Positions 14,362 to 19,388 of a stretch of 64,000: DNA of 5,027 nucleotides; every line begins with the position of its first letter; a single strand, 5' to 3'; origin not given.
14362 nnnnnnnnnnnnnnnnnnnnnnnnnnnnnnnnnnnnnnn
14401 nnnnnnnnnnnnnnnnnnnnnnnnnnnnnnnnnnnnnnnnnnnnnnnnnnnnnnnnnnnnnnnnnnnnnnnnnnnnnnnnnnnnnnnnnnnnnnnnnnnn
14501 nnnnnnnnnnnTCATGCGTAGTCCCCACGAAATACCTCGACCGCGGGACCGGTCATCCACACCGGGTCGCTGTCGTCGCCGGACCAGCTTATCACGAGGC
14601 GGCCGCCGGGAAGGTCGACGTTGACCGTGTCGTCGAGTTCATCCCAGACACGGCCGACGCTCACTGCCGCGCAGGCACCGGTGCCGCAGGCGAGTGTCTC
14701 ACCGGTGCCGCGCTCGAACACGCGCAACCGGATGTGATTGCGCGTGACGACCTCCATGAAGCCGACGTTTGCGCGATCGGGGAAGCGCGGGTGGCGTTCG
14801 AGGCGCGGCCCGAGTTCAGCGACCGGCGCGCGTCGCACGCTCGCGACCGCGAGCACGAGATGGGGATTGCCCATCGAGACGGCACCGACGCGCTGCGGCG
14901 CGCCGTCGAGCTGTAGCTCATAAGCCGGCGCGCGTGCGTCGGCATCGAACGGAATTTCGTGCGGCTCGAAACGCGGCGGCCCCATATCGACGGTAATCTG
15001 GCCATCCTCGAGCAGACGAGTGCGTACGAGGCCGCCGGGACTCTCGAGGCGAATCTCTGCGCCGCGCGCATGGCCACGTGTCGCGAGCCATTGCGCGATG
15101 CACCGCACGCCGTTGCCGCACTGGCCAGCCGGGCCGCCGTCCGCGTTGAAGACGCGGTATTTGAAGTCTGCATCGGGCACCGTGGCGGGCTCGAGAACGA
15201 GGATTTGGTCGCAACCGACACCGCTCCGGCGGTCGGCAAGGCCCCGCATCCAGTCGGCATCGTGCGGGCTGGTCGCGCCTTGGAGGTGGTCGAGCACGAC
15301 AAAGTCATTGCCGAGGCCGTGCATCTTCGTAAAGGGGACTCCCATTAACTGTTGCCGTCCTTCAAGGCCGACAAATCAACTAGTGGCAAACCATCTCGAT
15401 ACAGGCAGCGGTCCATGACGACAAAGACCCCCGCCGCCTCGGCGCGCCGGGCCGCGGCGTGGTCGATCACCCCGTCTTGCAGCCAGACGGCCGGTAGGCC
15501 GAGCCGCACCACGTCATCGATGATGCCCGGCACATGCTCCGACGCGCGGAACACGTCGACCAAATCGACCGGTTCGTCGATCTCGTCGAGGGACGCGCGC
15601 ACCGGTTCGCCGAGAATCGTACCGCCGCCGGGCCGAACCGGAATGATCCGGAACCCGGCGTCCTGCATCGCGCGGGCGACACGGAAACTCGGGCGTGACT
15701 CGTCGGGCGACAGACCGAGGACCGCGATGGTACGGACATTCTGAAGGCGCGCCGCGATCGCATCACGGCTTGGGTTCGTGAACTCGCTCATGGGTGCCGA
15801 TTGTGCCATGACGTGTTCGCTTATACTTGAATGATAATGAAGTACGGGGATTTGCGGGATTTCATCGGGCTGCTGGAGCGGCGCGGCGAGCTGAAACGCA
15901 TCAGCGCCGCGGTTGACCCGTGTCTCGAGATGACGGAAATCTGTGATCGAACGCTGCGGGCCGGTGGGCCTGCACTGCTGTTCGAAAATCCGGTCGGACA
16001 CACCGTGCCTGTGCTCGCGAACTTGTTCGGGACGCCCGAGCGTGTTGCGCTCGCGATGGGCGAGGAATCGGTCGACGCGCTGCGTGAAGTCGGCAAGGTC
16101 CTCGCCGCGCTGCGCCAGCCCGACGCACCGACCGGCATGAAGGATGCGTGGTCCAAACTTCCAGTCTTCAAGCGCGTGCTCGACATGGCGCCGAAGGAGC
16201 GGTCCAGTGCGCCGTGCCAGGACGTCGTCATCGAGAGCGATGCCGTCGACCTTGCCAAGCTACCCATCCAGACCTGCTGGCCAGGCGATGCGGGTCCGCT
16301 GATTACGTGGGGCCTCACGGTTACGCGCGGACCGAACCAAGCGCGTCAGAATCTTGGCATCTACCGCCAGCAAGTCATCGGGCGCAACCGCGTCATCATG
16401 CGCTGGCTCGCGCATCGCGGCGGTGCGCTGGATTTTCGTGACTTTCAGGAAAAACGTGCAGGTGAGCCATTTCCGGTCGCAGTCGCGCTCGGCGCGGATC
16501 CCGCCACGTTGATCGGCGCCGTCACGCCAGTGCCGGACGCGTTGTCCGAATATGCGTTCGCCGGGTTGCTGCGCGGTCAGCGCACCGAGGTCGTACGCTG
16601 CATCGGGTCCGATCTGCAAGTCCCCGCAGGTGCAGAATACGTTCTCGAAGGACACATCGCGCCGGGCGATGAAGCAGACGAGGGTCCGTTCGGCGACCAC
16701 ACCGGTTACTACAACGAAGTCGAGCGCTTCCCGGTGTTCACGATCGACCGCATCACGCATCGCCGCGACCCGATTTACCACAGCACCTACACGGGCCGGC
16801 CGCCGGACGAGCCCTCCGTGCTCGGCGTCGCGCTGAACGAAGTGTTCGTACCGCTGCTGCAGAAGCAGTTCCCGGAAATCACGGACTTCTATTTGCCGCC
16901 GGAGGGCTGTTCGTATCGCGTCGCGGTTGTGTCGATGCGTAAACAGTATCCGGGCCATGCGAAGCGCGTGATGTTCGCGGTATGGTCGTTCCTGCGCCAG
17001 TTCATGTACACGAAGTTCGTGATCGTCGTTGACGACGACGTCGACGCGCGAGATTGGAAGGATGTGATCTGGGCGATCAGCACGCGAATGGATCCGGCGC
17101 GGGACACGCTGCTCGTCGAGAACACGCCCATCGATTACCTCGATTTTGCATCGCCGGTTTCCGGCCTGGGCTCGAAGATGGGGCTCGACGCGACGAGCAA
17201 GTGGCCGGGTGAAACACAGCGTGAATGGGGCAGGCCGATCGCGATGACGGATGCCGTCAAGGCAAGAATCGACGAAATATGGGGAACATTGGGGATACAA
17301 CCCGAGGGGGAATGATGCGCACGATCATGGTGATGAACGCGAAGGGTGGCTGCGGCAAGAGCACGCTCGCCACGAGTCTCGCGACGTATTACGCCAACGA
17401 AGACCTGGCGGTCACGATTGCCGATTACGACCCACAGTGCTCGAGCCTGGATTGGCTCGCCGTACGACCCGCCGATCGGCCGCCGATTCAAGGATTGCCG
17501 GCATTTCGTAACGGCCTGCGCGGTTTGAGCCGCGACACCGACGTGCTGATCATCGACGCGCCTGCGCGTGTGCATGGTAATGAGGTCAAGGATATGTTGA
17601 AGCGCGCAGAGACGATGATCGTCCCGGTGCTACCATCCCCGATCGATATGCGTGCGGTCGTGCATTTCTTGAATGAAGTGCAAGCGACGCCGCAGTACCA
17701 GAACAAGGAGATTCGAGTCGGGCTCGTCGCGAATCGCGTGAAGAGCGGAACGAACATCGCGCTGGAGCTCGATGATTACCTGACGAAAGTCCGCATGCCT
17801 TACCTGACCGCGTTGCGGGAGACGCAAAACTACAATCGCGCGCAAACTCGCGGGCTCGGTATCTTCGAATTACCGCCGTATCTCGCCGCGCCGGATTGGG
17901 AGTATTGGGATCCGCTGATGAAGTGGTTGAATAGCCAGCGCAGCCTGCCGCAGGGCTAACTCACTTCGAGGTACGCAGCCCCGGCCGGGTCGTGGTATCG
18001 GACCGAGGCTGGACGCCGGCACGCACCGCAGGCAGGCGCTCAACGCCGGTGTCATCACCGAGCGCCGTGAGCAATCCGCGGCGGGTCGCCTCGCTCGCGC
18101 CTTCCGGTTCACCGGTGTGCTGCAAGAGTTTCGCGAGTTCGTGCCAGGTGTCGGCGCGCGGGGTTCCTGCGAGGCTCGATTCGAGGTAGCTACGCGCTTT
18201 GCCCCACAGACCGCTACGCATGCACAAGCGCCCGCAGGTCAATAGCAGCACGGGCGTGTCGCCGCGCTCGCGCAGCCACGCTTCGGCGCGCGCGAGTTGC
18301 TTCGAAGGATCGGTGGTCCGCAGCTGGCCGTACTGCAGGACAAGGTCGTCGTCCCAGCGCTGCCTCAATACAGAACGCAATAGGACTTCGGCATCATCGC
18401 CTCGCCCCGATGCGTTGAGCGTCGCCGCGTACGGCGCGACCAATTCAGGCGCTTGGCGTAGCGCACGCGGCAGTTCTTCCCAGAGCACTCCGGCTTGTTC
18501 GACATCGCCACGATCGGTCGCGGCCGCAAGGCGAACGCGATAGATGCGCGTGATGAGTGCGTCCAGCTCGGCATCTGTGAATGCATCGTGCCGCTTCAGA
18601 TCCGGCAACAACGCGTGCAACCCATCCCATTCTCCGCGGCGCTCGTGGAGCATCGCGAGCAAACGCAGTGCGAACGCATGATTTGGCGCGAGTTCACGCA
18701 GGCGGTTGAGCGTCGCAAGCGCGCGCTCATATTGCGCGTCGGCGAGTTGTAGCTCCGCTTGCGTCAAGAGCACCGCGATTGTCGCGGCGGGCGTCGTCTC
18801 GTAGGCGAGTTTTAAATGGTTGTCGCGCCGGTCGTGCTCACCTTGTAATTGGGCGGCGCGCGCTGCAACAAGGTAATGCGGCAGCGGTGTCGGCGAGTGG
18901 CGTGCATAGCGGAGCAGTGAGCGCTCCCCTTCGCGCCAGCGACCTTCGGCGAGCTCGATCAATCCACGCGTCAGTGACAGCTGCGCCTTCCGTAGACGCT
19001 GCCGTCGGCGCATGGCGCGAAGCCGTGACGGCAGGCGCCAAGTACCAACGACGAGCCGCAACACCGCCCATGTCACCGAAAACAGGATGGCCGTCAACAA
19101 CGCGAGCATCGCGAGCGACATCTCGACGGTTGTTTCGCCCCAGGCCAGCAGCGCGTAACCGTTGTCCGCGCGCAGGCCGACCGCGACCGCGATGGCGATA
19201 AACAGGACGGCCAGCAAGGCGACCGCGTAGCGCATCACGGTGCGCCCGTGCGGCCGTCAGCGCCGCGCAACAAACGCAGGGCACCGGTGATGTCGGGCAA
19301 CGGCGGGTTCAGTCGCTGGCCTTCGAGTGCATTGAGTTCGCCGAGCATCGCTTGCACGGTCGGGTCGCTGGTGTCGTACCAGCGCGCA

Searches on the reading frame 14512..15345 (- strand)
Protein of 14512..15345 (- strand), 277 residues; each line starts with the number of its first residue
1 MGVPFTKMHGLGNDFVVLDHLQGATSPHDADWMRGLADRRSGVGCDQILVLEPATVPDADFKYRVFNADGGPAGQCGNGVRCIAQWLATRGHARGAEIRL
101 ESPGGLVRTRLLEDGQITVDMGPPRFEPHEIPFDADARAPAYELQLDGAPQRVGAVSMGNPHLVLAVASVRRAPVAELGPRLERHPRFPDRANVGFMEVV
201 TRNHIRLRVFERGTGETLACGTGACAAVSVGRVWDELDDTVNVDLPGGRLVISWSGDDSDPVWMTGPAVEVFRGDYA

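Call 87: search_protein_families(library=pfam, max_evalue=1e-8, proteins=[window:14512-15345:-])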
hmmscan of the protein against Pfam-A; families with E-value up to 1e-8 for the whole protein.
window:14512-15345:- (277 aa): 1 family
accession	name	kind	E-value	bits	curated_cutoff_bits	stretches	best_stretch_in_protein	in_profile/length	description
PF01678.24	DAP_epimerase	-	2.6e-60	202.3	34.7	2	155-269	2-119/121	Diaminopimelate epimerase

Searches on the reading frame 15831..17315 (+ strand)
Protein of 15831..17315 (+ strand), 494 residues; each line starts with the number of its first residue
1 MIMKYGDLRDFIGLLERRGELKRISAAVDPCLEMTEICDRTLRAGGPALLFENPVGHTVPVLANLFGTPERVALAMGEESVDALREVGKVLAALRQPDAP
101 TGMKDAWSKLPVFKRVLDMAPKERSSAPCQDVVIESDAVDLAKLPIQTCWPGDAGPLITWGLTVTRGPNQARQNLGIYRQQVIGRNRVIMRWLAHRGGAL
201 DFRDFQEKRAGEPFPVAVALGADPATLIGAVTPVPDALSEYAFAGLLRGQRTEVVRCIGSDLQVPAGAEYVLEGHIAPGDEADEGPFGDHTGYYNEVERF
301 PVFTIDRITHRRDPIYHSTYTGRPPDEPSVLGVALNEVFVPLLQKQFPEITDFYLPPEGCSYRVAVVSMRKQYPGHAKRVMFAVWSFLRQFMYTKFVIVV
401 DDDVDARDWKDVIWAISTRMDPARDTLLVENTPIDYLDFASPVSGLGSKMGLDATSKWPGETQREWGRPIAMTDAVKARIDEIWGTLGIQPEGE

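Call 87: search_protein_families(library=pfam, max_evalue=1e-8, proteins=[window:15831-17315:+])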
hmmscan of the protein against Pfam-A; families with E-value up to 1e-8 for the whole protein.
window:15831-17315:+ (494 aa): 3 families
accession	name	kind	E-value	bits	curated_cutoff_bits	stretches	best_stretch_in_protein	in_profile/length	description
PF01977.22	UbiD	-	2.4e-84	282.1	23.3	1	124-324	5-206/206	3-octaprenyl-4-hydroxybenzoate carboxy-lyase Rift-related domain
PF20696.2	UbiD_C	-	1.1e-48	164.8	24.2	1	330-454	2-127/127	3-octaprenyl-4-hydroxybenzoate carboxy-lyase C-terminal domain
PF20695.2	UbiD_N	-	5.2e-28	97.4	24.3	1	13-89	2-76/78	3-octaprenyl-4-hydroxybenzoate carboxy-lyase N-terminal domain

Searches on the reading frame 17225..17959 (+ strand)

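Call 87: search_protein_families(library=pfam, max_evalue=1e-8, proteins=[window:17225-17959:+])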
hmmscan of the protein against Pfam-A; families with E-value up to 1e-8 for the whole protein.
window:17225-17959:+ (244 aa): 2 families
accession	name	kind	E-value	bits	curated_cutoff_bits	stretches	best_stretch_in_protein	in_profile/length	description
PF01656.29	CbiA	-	4.4e-16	59.4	25.4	1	34-211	1-123/125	CobQ/CobB/MinD/ParA nucleotide binding domain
PF13614.12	AAA_31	-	4.1e-12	46.8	27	0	31-73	1-43/177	AAA domain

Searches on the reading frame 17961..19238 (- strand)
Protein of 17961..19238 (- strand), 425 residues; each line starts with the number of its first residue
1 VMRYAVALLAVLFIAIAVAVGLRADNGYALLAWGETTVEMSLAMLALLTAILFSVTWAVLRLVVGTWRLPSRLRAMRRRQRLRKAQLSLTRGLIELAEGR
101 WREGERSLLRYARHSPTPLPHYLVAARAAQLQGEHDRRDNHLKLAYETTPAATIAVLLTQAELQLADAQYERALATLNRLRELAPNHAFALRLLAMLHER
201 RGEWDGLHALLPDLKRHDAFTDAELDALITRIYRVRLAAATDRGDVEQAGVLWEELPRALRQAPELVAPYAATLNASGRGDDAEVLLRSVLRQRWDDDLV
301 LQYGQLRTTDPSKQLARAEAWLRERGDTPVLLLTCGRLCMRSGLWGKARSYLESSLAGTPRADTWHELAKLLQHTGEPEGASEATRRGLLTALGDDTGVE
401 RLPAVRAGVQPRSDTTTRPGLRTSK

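Call 87: search_protein_families(library=pfam, max_evalue=1e-8, proteins=[window:17961-19238:-])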
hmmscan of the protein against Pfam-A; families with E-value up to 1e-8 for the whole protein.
window:17961-19238:- (425 aa): 2 families
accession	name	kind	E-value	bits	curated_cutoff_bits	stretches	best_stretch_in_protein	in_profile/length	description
PF07219.19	HemY_N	-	3.4e-30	104.7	31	1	27-133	1-107/107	HemY protein N-terminus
PF13428.12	TPR_14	-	1.3e-09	38.2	23.5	0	330-371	2-44/44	Tetratricopeptide repeat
